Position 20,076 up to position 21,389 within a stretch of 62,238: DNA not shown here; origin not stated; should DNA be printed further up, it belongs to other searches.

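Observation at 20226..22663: GlcD-type FAD dehydrogenase paired with a GlcF-N/ferredoxin/MvhD fusion: a possible 2-hydroxyacid input to HdrA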

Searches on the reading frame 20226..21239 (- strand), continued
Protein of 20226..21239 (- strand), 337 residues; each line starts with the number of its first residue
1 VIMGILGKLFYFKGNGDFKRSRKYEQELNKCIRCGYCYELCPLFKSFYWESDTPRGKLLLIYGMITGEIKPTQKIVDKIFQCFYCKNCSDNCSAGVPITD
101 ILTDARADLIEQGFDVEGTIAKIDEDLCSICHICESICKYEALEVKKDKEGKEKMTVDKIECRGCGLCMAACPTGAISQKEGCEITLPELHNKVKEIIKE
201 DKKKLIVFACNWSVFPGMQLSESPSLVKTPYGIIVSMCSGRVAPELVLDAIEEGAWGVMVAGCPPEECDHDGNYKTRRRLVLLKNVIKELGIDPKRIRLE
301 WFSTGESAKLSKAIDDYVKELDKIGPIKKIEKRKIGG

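Call 43: find_homologous_proteins(query=P0123, max_evalue=1e-20)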
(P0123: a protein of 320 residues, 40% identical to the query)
Query P0123 (320 aa): 290 proteins with E <= 1e-20 among 3751 candidates; the best 120 are listed.
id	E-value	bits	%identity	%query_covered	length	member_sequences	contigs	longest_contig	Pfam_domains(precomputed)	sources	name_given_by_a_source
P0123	5.2e-222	754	100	100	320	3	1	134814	PF14697.12,PF02662.22,PF12837.13,PF13484.12,PF12838.13,PF13534.12,PF12800.13,PF12797.13,PF00037.33,PF13237.12,PF13183.12,PF13187.12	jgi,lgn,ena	-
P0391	5.7e-173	593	78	100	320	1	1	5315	PF14697.12,PF02662.22,PF12837.13,PF13746.12,PF13484.12,PF12838.13,PF13534.12,PF12797.13,PF00037.33,PF13237.12,PF13183.12,PF13187.12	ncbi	-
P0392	2.2e-136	473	63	98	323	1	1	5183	PF14697.12,PF02662.22,PF12837.13,PF13484.12,PF12838.13,PF13534.12,PF12800.13,PF12797.13,PF00037.33,PF25160.2,PF13237.12,PF13183.12,PF13187.12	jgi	-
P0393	6.8e-110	386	52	98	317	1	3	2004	PF14697.12,PF12797.13,PF02662.22,PF12837.13,PF00037.33,PF12838.13,PF13534.12,PF13237.12,PF13183.12,PF13187.12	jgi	jgi:coenzyme F420-reducing hydrogenase delta subunit/NAD-dependent dihydropyrimidine dehydrogenase P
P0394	2.5e-106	374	48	100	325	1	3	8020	PF14697.12,PF12797.13,PF02662.22,PF12837.13,PF00037.33,PF13484.12,PF12838.13,PF13534.12,PF13237.12,PF13183.12,PF13187.12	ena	-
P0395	5.0e-106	373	51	98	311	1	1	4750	PF14697.12,PF12797.13,PF02662.22,PF12837.13,PF00037.33,PF13484.12,PF12838.13,PF13534.12,PF13237.12,PF13183.12,PF13187.12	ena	-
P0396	4.3e-105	370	52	98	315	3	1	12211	PF14697.12,PF12797.13,PF02662.22,PF12837.13,PF00037.33,PF13484.12,PF12838.13,PF13534.12,PF13237.12,PF13183.12,PF13187.12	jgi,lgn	-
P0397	7.3e-105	369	52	98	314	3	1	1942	PF14697.12,PF02662.22,PF12837.13,PF13484.12,PF12838.13,PF13534.12,PF12800.13,PF12797.13,PF00037.33,PF13237.12,PF13183.12,PF13187.12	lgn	-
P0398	1.1e-103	365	49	98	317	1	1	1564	PF14697.12,PF12797.13,PF02662.22,PF12837.13,PF00037.33,PF13484.12,PF12838.13,PF13534.12,PF13237.12,PF13183.12,PF13187.12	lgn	-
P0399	2.1e-103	364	50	100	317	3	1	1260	PF14697.12,PF12797.13,PF02662.22,PF12837.13,PF00037.33,PF13484.12,PF12838.13,PF13534.12,PF13237.12,PF13183.12,PF13187.12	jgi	-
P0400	4.4e-103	363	49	98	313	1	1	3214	PF14697.12,PF12797.13,PF02662.22,PF12837.13,PF00037.33,PF12838.13,PF13534.12,PF13237.12,PF13183.12,PF12800.13,PF13187.12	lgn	-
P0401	1.0e-102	362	50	99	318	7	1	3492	PF14697.12,PF02662.22,PF12837.13,PF13484.12,PF12838.13,PF13534.12,PF12800.13,PF12797.13,PF00037.33,PF13237.12,PF13183.12,PF13187.12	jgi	jgi:coenzyme F420-reducing hydrogenase delta subunit/Fe-S-cluster-containing hydrogenase component 2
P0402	2.0e-102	361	51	97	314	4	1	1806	PF14697.12,PF12797.13,PF02662.22,PF00037.33,PF13484.12,PF12838.13,PF13534.12,PF13237.12,PF13183.12,PF13187.12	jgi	-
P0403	3.2e-102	360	49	98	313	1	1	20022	PF14697.12,PF12797.13,PF02662.22,PF12837.13,PF00037.33,PF12838.13,PF13534.12,PF13237.12,PF13183.12,PF13187.12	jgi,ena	-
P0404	7.6e-102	359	49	98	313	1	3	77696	PF14697.12,PF12797.13,PF02662.22,PF12837.13,PF00037.33,PF12838.13,PF13534.12,PF13237.12,PF13183.12,PF13187.12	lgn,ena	-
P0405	1.0e-101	359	51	98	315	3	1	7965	PF14697.12,PF12797.13,PF02662.22,PF00037.33,PF12838.13,PF13534.12,PF13237.12,PF13183.12,PF13187.12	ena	-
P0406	1.1e-101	359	51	98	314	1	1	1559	PF14697.12,PF12797.13,PF02662.22,PF12837.13,PF00037.33,PF13484.12,PF12838.13,PF13534.12,PF13237.12,PF13183.12,PF13187.12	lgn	-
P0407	3.1e-101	357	49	98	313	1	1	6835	PF14697.12,PF02662.22,PF12837.13,PF13484.12,PF12838.13,PF13534.12,PF12800.13,PF12797.13,PF00037.33,PF13237.12,PF13183.12,PF13187.12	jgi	jgi:coenzyme F420-reducing hydrogenase delta subunit/NAD-dependent dihydropyrimidine dehydrogenase P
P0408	7.3e-101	356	49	98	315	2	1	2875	PF14697.12,PF02662.22,PF12837.13,PF13484.12,PF12838.13,PF13534.12,PF12800.13,PF12797.13,PF00037.33,PF13237.12,PF13183.12,PF13187.12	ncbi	-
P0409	1.2e-100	355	50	97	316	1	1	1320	PF12797.13,PF02662.22,PF00037.33,PF12838.13,PF13534.12,PF13237.12,PF13183.12,PF13187.12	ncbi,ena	-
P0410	3.4e-100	354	51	97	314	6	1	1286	PF14697.12,PF12797.13,PF02662.22,PF12837.13,PF00037.33,PF12838.13,PF13534.12,PF13237.12,PF13183.12,PF13187.12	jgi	jgi:coenzyme F420-reducing hydrogenase delta subunit/NAD-dependent dihydropyrimidine dehydrogenase P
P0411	4.7e-100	353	50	98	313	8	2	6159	PF14697.12,PF12797.13,PF02662.22,PF00037.33,PF12838.13,PF13534.12,PF13237.12,PF13183.12,PF13187.12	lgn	-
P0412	6.9e-100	353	50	98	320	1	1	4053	PF14697.12,PF12797.13,PF02662.22,PF12837.13,PF00037.33,PF13484.12,PF12838.13,PF13534.12,PF13237.12,PF13183.12,PF13187.12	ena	-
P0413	1.0e-99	352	48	98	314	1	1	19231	PF14697.12,PF12797.13,PF02662.22,PF12837.13,PF00037.33,PF12838.13,PF13534.12,PF13237.12,PF13183.12,PF12800.13,PF13187.12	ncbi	-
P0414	1.8e-99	351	48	99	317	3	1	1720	PF12797.13,PF02662.22,PF12837.13,PF00037.33,PF12838.13,PF13534.12,PF13237.12,PF13183.12,PF12800.13,PF13187.12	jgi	jgi:coenzyme F420-reducing hydrogenase delta subunit/NAD-dependent dihydropyrimidine dehydrogenase P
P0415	8.4e-99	349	47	99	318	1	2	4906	PF14697.12,PF02662.22,PF12837.13,PF13484.12,PF12838.13,PF13534.12,PF12800.13,PF12797.13,PF00037.33,PF13237.12,PF13183.12,PF13187.12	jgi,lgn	-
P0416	1.2e-98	349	48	98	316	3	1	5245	PF14697.12,PF12797.13,PF02662.22,PF12837.13,PF00037.33,PF12838.13,PF13534.12,PF13237.12,PF13183.12,PF12800.13,PF13187.12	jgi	jgi:coenzyme F420-reducing hydrogenase delta subunit/formate hydrogenlyase subunit 6/NADH:ubiquinone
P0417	1.3e-98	348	49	98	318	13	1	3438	PF14697.12,PF12797.13,PF02662.22,PF12837.13,PF00037.33,PF13484.12,PF12838.13,PF13534.12,PF13237.12,PF13183.12,PF13187.12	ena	-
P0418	1.5e-98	348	49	97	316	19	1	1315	PF14697.12,PF12797.13,PF02662.22,PF12837.13,PF00037.33,PF12838.13,PF13534.12,PF13237.12,PF13183.12,PF13187.12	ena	-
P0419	1.8e-98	348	47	98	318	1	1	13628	PF14697.12,PF12797.13,PF02662.22,PF12837.13,PF00037.33,PF12838.13,PF13534.12,PF13237.12,PF13183.12,PF12800.13,PF13187.12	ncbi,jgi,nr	ncbi:MAG: hydrogenase iron-sulfur subunit [Acidobacteriota bacterium]|jgi:coenzyme F420-reducing hyd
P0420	4.7e-98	347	47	98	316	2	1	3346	PF14697.12,PF12797.13,PF02662.22,PF12837.13,PF00037.33,PF12838.13,PF13534.12,PF13237.12,PF13183.12,PF13187.12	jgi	jgi:coenzyme F420-reducing hydrogenase delta subunit/Pyruvate/2-oxoacid:ferredoxin oxidoreductase de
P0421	7.6e-98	346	49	97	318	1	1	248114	PF14697.12,PF12797.13,PF02662.22,PF12837.13,PF00037.33,PF12838.13,PF13534.12,PF13237.12,PF13183.12,PF13187.12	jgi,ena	-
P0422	7.8e-98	346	48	98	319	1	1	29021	PF14697.12,PF12797.13,PF02662.22,PF12837.13,PF00037.33,PF12838.13,PF13534.12,PF13237.12,PF13183.12,PF12800.13,PF13187.12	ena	-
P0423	8.0e-98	346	48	99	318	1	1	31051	PF14697.12,PF02662.22,PF12837.13,PF13484.12,PF12838.13,PF13534.12,PF12800.13,PF12797.13,PF00037.33,PF13237.12,PF13183.12,PF13187.12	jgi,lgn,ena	-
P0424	9.5e-98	346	48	97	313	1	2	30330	PF14697.12,PF02662.22,PF12837.13,PF13484.12,PF12838.13,PF13534.12,PF12800.13,PF12797.13,PF00037.33,PF13237.12,PF13183.12,PF13187.12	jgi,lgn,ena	-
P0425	1.0e-97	345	48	100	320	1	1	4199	PF14697.12,PF02662.22,PF12837.13,PF13484.12,PF12838.13,PF13534.12,PF12800.13,PF12797.13,PF00037.33,PF13237.12,PF13183.12,PF13187.12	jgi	jgi:coenzyme F420-reducing hydrogenase delta subunit/heterodisulfide reductase subunit C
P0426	1.7e-97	345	49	97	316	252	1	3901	PF14697.12,PF02662.22,PF12837.13,PF13484.12,PF12838.13,PF13534.12,PF12800.13,PF12797.13,PF00037.33,PF13237.12,PF13183.12,PF13187.12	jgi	-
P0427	1.8e-97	345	45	99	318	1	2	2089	PF14697.12,PF12797.13,PF02662.22,PF12837.13,PF00037.33,PF12838.13,PF13534.12,PF13237.12,PF13183.12,PF12800.13,PF13187.12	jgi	jgi:coenzyme F420-reducing hydrogenase delta subunit/NAD-dependent dihydropyrimidine dehydrogenase P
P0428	3.2e-97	344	47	98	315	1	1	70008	PF14697.12,PF02662.22,PF12837.13,PF00037.33,PF13484.12,PF12838.13,PF13534.12,PF13237.12,PF13183.12,PF13187.12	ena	-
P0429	3.2e-97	344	48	97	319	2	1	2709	PF14697.12,PF12797.13,PF02662.22,PF12837.13,PF00037.33,PF12838.13,PF13534.12,PF13237.12,PF13183.12,PF13187.12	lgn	-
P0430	3.3e-97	344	47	98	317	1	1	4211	PF14697.12,PF02662.22,PF12837.13,PF13484.12,PF12838.13,PF13534.12,PF12800.13,PF12797.13,PF00037.33,PF13237.12,PF13183.12,PF13187.12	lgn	-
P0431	3.5e-97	344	47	98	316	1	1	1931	PF14697.12,PF02662.22,PF12837.13,PF13484.12,PF12838.13,PF13534.12,PF12800.13,PF12797.13,PF00037.33,PF13237.12,PF13183.12,PF13187.12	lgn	-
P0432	5.6e-97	343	47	99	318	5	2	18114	PF14697.12,PF12797.13,PF02662.22,PF12837.13,PF00037.33,PF12838.13,PF13534.12,PF13237.12,PF13183.12,PF13187.12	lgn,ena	-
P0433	7.2e-97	343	47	99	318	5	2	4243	PF14697.12,PF12797.13,PF02662.22,PF12837.13,PF00037.33,PF12838.13,PF13534.12,PF13237.12,PF13183.12,PF12800.13,PF13187.12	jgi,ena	-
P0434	8.6e-97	342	47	97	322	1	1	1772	PF14697.12,PF12797.13,PF02662.22,PF12837.13,PF00037.33,PF12838.13,PF13534.12,PF13237.12,PF13183.12,PF12800.13,PF13187.12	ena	-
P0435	8.9e-97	342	47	99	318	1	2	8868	PF12797.13,PF02662.22,PF12837.13,PF00037.33,PF12838.13,PF13534.12,PF13237.12,PF13183.12,PF13187.12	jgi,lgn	jgi:coenzyme F420-reducing hydrogenase delta subunit/NAD-dependent dihydropyrimidine dehydrogenase P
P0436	1.5e-96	342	46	99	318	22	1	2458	PF14697.12,PF02662.22,PF12837.13,PF13484.12,PF12838.13,PF13534.12,PF12800.13,PF12797.13,PF00037.33,PF13237.12,PF13183.12,PF13187.12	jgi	jgi:coenzyme F420-reducing hydrogenase delta subunit/heterodisulfide reductase subunit C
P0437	3.1e-96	341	45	99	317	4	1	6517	PF12797.13,PF02662.22,PF12837.13,PF00037.33,PF12838.13,PF13534.12,PF13237.12,PF13183.12,PF13187.12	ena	-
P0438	3.6e-96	340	48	99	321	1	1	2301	PF12797.13,PF02662.22,PF12837.13,PF00037.33,PF13484.12,PF12838.13,PF13534.12,PF13237.12,PF13183.12,PF13187.12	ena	-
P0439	4.2e-96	340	46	97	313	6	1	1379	PF14697.12,PF12797.13,PF02662.22,PF12837.13,PF00037.33,PF12838.13,PF13534.12,PF13237.12,PF13183.12,PF12800.13,PF13187.12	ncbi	-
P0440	4.3e-96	340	49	97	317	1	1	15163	PF14697.12,PF12797.13,PF02662.22,PF12837.13,PF00037.33,PF13484.12,PF12838.13,PF13534.12,PF13237.12,PF13183.12,PF13187.12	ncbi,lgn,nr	ncbi:MAG: hydrogenase iron-sulfur subunit [Deltaproteobacteria bacterium]|nr:hydrogenase iron-sulfur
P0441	4.9e-96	340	46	98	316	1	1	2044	PF02662.22,PF12837.13,PF00037.33,PF13484.12,PF12838.13,PF13534.12,PF13237.12,PF13183.12,PF13187.12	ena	-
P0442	4.9e-96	340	47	99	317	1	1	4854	PF14697.12,PF02662.22,PF12837.13,PF13484.12,PF12838.13,PF13534.12,PF12800.13,PF12797.13,PF00037.33,PF13237.12,PF13183.12,PF13187.12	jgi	jgi:coenzyme F420-reducing hydrogenase delta subunit/heterodisulfide reductase subunit C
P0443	8.5e-96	339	47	98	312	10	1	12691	PF14697.12,PF12797.13,PF02662.22,PF12837.13,PF00037.33,PF13484.12,PF12838.13,PF13534.12,PF13237.12,PF13183.12,PF13187.12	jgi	jgi:coenzyme F420-reducing hydrogenase delta subunit/Pyruvate/2-oxoacid:ferredoxin oxidoreductase de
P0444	8.7e-96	339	46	99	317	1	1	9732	PF14697.12,PF02662.22,PF12837.13,PF13484.12,PF12838.13,PF13534.12,PF12800.13,PF12797.13,PF00037.33,PF13237.12,PF13183.12,PF13187.12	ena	-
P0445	9.9e-96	339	46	97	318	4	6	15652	PF12797.13,PF02662.22,PF12837.13,PF00037.33,PF12838.13,PF13534.12,PF13237.12,PF13183.12,PF13187.12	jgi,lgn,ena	-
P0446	1.1e-95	339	47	98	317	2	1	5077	PF14697.12,PF02662.22,PF12837.13,PF13484.12,PF12838.13,PF13534.12,PF12800.13,PF12797.13,PF00037.33,PF13237.12,PF13183.12,PF13187.12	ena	-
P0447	1.3e-95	339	46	98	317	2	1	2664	PF14697.12,PF02662.22,PF12837.13,PF13484.12,PF12838.13,PF13534.12,PF12800.13,PF12797.13,PF00037.33,PF13237.12,PF13183.12,PF13187.12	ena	-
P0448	1.9e-95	338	47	99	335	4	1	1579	PF12797.13,PF02662.22,PF12837.13,PF00037.33,PF12838.13,PF13534.12,PF13237.12,PF13183.12,PF13187.12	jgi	jgi:coenzyme F420-reducing hydrogenase delta subunit/Pyruvate/2-oxoacid:ferredoxin oxidoreductase de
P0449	2.0e-95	338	48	98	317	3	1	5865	PF14697.12,PF12797.13,PF02662.22,PF12837.13,PF00037.33,PF13484.12,PF12838.13,PF13534.12,PF13237.12,PF13183.12,PF13187.12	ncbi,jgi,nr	ncbi:MAG: hydrogenase iron-sulfur subunit [Acidobacteriota bacterium]|jgi:coenzyme F420-reducing hyd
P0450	3.4e-95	337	48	97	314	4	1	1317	PF14697.12,PF12797.13,PF02662.22,PF12837.13,PF00037.33,PF13484.12,PF12838.13,PF13534.12,PF13237.12,PF13183.12,PF13187.12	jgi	-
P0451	4.0e-95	337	47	97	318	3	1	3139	PF14697.12,PF12797.13,PF02662.22,PF12837.13,PF00037.33,PF12838.13,PF13534.12,PF13237.12,PF13183.12,PF13187.12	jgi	-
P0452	7.3e-95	336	46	99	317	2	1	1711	PF14697.12,PF02662.22,PF12837.13,PF13484.12,PF12838.13,PF13534.12,PF12800.13,PF12797.13,PF00037.33,PF13237.12,PF13183.12,PF13187.12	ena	-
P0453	7.3e-95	336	46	97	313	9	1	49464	PF14697.12,PF02662.22,PF12837.13,PF13484.12,PF12838.13,PF13534.12,PF12800.13,PF12797.13,PF00037.33,PF13237.12,PF13183.12,PF13187.12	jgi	jgi:coenzyme F420-reducing hydrogenase delta subunit/NAD-dependent dihydropyrimidine dehydrogenase P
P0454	9.6e-95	336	47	97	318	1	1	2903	PF14697.12,PF02662.22,PF12837.13,PF13484.12,PF12838.13,PF13534.12,PF12800.13,PF12797.13,PF00037.33,PF13237.12,PF13183.12,PF13187.12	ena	-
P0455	1.3e-94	335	47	98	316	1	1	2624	PF14697.12,PF12797.13,PF02662.22,PF12837.13,PF00037.33,PF13484.12,PF12838.13,PF13534.12,PF13237.12,PF13183.12,PF13187.12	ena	-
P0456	1.8e-94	335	46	97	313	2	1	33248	PF14697.12,PF12797.13,PF02662.22,PF12837.13,PF00037.33,PF12838.13,PF13534.12,PF13237.12,PF13183.12,PF12800.13,PF13187.12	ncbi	-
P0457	3.6e-94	334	47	97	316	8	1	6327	PF14697.12,PF02662.22,PF12837.13,PF13484.12,PF12838.13,PF13534.12,PF12800.13,PF12797.13,PF00037.33,PF13237.12,PF13183.12,PF13187.12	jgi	-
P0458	3.7e-94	334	47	97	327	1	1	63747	PF12797.13,PF02662.22,PF12837.13,PF00037.33,PF12838.13,PF13534.12,PF13237.12,PF13183.12,PF13187.12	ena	-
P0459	4.7e-94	333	46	99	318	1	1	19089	PF14697.12,PF12797.13,PF02662.22,PF12837.13,PF00037.33,PF12838.13,PF13534.12,PF13237.12,PF13183.12,PF13187.12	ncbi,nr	ncbi:MAG: hydrogenase iron-sulfur subunit [Syntrophorhabdaceae bacterium]|nr:hydrogenase iron-sulfur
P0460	1.2e-93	332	46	97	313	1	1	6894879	PF14697.12,PF02662.22,PF12837.13,PF13484.12,PF12838.13,PF13534.12,PF12800.13,PF12797.13,PF00037.33,PF13237.12,PF13183.12,PF13187.12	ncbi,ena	-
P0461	1.3e-93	332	49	97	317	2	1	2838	PF14697.12,PF02662.22,PF12837.13,PF13484.12,PF12838.13,PF13534.12,PF12800.13,PF12797.13,PF00037.33,PF13237.12,PF13183.12,PF13187.12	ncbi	-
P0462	1.6e-93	332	46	97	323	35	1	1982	PF14697.12,PF12797.13,PF02662.22,PF12837.13,PF00037.33,PF12838.13,PF13534.12,PF13237.12,PF13183.12,PF12800.13,PF13187.12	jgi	-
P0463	1.9e-93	331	46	98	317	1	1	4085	PF14697.12,PF12797.13,PF02662.22,PF12837.13,PF00037.33,PF12838.13,PF13534.12,PF13237.12,PF13183.12,PF12800.13,PF13187.12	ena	-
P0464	3.2e-93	331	47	94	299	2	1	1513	PF02662.22,PF12837.13,PF00037.33,PF13484.12,PF12838.13,PF13534.12,PF13237.12,PF13183.12,PF13187.12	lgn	-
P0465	6.3e-93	330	46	97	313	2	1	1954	PF14697.12,PF02662.22,PF12837.13,PF13484.12,PF12838.13,PF13534.12,PF12800.13,PF12797.13,PF00037.33,PF13237.12,PF13183.12,PF13187.12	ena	-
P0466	6.8e-93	330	44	97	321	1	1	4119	PF14697.12,PF12797.13,PF02662.22,PF12837.13,PF00037.33,PF13484.12,PF12838.13,PF13534.12,PF13237.12,PF13183.12,PF13187.12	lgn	-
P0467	6.8e-93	330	47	98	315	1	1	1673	PF14697.12,PF12797.13,PF02662.22,PF12837.13,PF00037.33,PF13484.12,PF12838.13,PF13534.12,PF13237.12,PF13183.12,PF13187.12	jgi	-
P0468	8.3e-93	329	46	99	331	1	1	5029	PF14697.12,PF12797.13,PF02662.22,PF12837.13,PF00037.33,PF13484.12,PF12838.13,PF13534.12,PF13237.12,PF13183.12,PF13187.12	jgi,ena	-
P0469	1.1e-92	329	45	97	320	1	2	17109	PF12797.13,PF02662.22,PF12837.13,PF00037.33,PF13746.12,PF13484.12,PF12838.13,PF13534.12,PF13237.12,PF13183.12,PF13187.12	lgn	-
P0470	2.6e-92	328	47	97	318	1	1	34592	PF14697.12,PF12797.13,PF02662.22,PF12837.13,PF00037.33,PF13484.12,PF12838.13,PF13534.12,PF13237.12,PF13183.12,PF13187.12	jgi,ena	-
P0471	2.9e-92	328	46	98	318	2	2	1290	PF14697.12,PF12797.13,PF02662.22,PF12837.13,PF00037.33,PF13484.12,PF12838.13,PF13534.12,PF13237.12,PF13183.12,PF13187.12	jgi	jgi:coenzyme F420-reducing hydrogenase delta subunit/heterodisulfide reductase subunit C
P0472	4.3e-92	327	46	97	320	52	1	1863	PF14697.12,PF02662.22,PF12837.13,PF13484.12,PF12838.13,PF13534.12,PF12800.13,PF12797.13,PF00037.33,PF13237.12,PF13183.12,PF13187.12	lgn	-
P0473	4.5e-92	327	44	99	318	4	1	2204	PF14697.12,PF12797.13,PF02662.22,PF12837.13,PF00037.33,PF12838.13,PF13534.12,PF13237.12,PF13183.12,PF13187.12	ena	-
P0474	1.1e-91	326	46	98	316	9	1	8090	PF14697.12,PF02662.22,PF12837.13,PF13484.12,PF12838.13,PF13534.12,PF12800.13,PF12797.13,PF00037.33,PF13237.12,PF13183.12,PF13187.12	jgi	-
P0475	1.2e-91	326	43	98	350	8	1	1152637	PF14697.12,PF12797.13,PF02662.22,PF12837.13,PF00037.33,PF13484.12,PF12838.13,PF13534.12,PF13237.12,PF13183.12,PF13187.12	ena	-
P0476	1.3e-91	325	45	97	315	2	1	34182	PF12797.13,PF02662.22,PF12837.13,PF00037.33,PF13484.12,PF12838.13,PF13534.12,PF13237.12,PF13183.12,PF13187.12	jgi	jgi:coenzyme F420-reducing hydrogenase delta subunit/heterodisulfide reductase subunit C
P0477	1.5e-91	325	44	98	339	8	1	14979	PF14697.12,PF12797.13,PF02662.22,PF00037.33,PF13484.12,PF12838.13,PF13534.12,PF13237.12,PF13183.12,PF12800.13,PF13187.12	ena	-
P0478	1.6e-91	325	45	97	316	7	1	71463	PF14697.12,PF02662.22,PF12837.13,PF13484.12,PF12838.13,PF13534.12,PF12800.13,PF12797.13,PF00037.33,PF13237.12,PF13183.12,PF13187.12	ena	-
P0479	1.8e-91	325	46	97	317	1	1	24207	PF14697.12,PF12797.13,PF02662.22,PF12837.13,PF00037.33,PF13484.12,PF12838.13,PF13534.12,PF13237.12,PF13183.12,PF13187.12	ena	-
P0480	2.3e-91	325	47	98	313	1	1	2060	PF12797.13,PF02662.22,PF00037.33,PF12838.13,PF13534.12,PF13237.12,PF13183.12,PF13187.12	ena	-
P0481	2.5e-91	325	45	98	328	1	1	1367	PF14697.12,PF02662.22,PF12837.13,PF13484.12,PF12838.13,PF13534.12,PF12800.13,PF12797.13,PF00037.33,PF13237.12,PF13183.12,PF13187.12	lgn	-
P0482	2.9e-91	324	49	98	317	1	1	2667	PF14697.12,PF02662.22,PF12837.13,PF13746.12,PF13484.12,PF12838.13,PF13534.12,PF12800.13,PF12797.13,PF00037.33,PF25160.2,PF13237.12,PF13183.12,PF13187.12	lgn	-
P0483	3.0e-91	324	46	96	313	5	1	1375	PF14697.12,PF12797.13,PF02662.22,PF12837.13,PF00037.33,PF12838.13,PF13534.12,PF13237.12,PF13183.12,PF13187.12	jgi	-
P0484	3.1e-91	324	45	96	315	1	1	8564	PF14697.12,PF12797.13,PF02662.22,PF12837.13,PF00037.33,PF13484.12,PF12838.13,PF13534.12,PF13237.12,PF13183.12,PF13187.12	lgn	-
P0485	5.5e-91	323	46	98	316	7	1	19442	PF14697.12,PF02662.22,PF12837.13,PF13484.12,PF12838.13,PF13534.12,PF12800.13,PF12797.13,PF00037.33,PF13237.12,PF13183.12,PF13187.12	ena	-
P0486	5.5e-91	323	45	97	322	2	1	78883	PF14697.12,PF12797.13,PF02662.22,PF12837.13,PF00037.33,PF12838.13,PF13534.12,PF13237.12,PF13183.12,PF12800.13,PF13187.12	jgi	jgi:coenzyme F420-reducing hydrogenase delta subunit/NAD-dependent dihydropyrimidine dehydrogenase P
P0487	1.3e-90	322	45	97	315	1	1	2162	PF14697.12,PF12797.13,PF02662.22,PF12837.13,PF00037.33,PF13484.12,PF12838.13,PF13534.12,PF13237.12,PF13183.12,PF13187.12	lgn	-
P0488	2.5e-90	321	47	97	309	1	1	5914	PF14697.12,PF02662.22,PF12837.13,PF13746.12,PF12798.13,PF13484.12,PF12838.13,PF13534.12,PF12800.13,PF12797.13,PF00037.33,PF25160.2,PF13237.12,PF13183.12,PF13187.12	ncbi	-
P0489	3.0e-90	321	43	97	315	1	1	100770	PF14697.12,PF12797.13,PF02662.22,PF12837.13,PF00037.33,PF13484.12,PF12838.13,PF13534.12,PF13237.12,PF13183.12,PF13187.12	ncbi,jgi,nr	ncbi:MAG: hydrogenase iron-sulfur subunit [Deltaproteobacteria bacterium]|nr:hydrogenase iron-sulfur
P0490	4.7e-90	320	44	98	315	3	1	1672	PF14697.12,PF12797.13,PF02662.22,PF00037.33,PF13484.12,PF12838.13,PF13534.12,PF13237.12,PF13183.12,PF13187.12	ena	-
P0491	5.1e-90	320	46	97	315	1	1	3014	PF14697.12,PF12797.13,PF02662.22,PF12837.13,PF00037.33,PF13484.12,PF12838.13,PF13534.12,PF13237.12,PF13183.12,PF13187.12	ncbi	-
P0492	8.5e-90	319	44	97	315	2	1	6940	PF14697.12,PF12797.13,PF02662.22,PF12837.13,PF00037.33,PF13484.12,PF12838.13,PF13534.12,PF13237.12,PF13183.12,PF13187.12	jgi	-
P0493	1.4e-89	319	44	98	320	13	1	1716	PF14697.12,PF12797.13,PF02662.22,PF12837.13,PF00037.33,PF13484.12,PF12838.13,PF13534.12,PF13237.12,PF13183.12,PF13187.12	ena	-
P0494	1.6e-89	319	43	97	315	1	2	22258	PF14697.12,PF12797.13,PF02662.22,PF12837.13,PF00037.33,PF13484.12,PF12838.13,PF13534.12,PF13237.12,PF13183.12,PF13187.12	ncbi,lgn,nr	ncbi:MAG: hydrogenase iron-sulfur subunit [Desulfobacterales bacterium]|nr:hydrogenase iron-sulfur s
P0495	2.2e-89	318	43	98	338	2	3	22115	PF14697.12,PF02662.22,PF12837.13,PF13484.12,PF12838.13,PF13534.12,PF12800.13,PF12797.13,PF00037.33,PF13237.12,PF13183.12,PF13187.12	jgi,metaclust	metaclust:\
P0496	2.7e-89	318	43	97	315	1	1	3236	PF14697.12,PF12797.13,PF02662.22,PF12837.13,PF00037.33,PF13484.12,PF12838.13,PF13534.12,PF13237.12,PF13183.12,PF13187.12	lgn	-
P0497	3.0e-89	318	46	98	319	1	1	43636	PF14697.12,PF12797.13,PF02662.22,PF12837.13,PF00037.33,PF13484.12,PF12838.13,PF13534.12,PF13237.12,PF13183.12,PF13187.12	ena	-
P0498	3.9e-89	317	45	97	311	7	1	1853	PF14697.12,PF02662.22,PF12837.13,PF13484.12,PF12838.13,PF13534.12,PF12800.13,PF12797.13,PF00037.33,PF13237.12,PF13183.12,PF13187.12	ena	-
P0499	4.2e-89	317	44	98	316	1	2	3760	PF14697.12,PF12797.13,PF02662.22,PF12837.13,PF00037.33,PF13484.12,PF12838.13,PF13534.12,PF13237.12,PF13183.12,PF13187.12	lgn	-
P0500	6.9e-89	316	44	98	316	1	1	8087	PF14697.12,PF02662.22,PF12837.13,PF13484.12,PF12838.13,PF13534.12,PF12800.13,PF12797.13,PF00037.33,PF13237.12,PF13183.12,PF13187.12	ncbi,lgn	-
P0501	7.3e-89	316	43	97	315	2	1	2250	PF14697.12,PF12797.13,PF02662.22,PF12837.13,PF00037.33,PF13484.12,PF12838.13,PF13534.12,PF13237.12,PF13183.12,PF13187.12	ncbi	-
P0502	1.0e-88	316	43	97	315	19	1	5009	PF14697.12,PF12797.13,PF02662.22,PF12837.13,PF00037.33,PF13484.12,PF12838.13,PF13534.12,PF13237.12,PF13183.12,PF13187.12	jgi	jgi:coenzyme F420-reducing hydrogenase delta subunit/Pyruvate/2-oxoacid:ferredoxin oxidoreductase de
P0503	1.1e-88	316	44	98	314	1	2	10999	PF14697.12,PF12797.13,PF02662.22,PF00037.33,PF13484.12,PF12838.13,PF13534.12,PF13237.12,PF13183.12,PF13187.12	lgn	-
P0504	1.1e-88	316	43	97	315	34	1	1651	PF14697.12,PF12797.13,PF02662.22,PF12837.13,PF00037.33,PF13484.12,PF12838.13,PF13534.12,PF13237.12,PF13183.12,PF13187.12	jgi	-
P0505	1.2e-88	316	44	97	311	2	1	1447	PF14697.12,PF12797.13,PF02662.22,PF12837.13,PF00037.33,PF13484.12,PF12838.13,PF13534.12,PF13237.12,PF13183.12,PF13187.12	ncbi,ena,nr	ncbi:MAG: hydrogenase iron-sulfur subunit [Desulfovibrionales bacterium]|nr:hydrogenase iron-sulfur 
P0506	1.3e-88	316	44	97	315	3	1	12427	PF14697.12,PF12797.13,PF02662.22,PF12837.13,PF00037.33,PF13484.12,PF12838.13,PF13534.12,PF13237.12,PF13183.12,PF13187.12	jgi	-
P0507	1.4e-88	315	42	97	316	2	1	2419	PF14697.12,PF12797.13,PF02662.22,PF12837.13,PF00037.33,PF13484.12,PF12838.13,PF13534.12,PF13237.12,PF13183.12,PF13187.12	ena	-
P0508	1.6e-88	315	43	97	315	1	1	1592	PF12797.13,PF02662.22,PF12837.13,PF00037.33,PF13484.12,PF12838.13,PF13534.12,PF13237.12,PF13183.12,PF13187.12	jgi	jgi:coenzyme F420-reducing hydrogenase delta subunit/heterodisulfide reductase subunit C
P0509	1.7e-88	315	43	97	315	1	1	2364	PF14697.12,PF12797.13,PF02662.22,PF12837.13,PF00037.33,PF13484.12,PF12838.13,PF13534.12,PF13237.12,PF13183.12,PF13187.12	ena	-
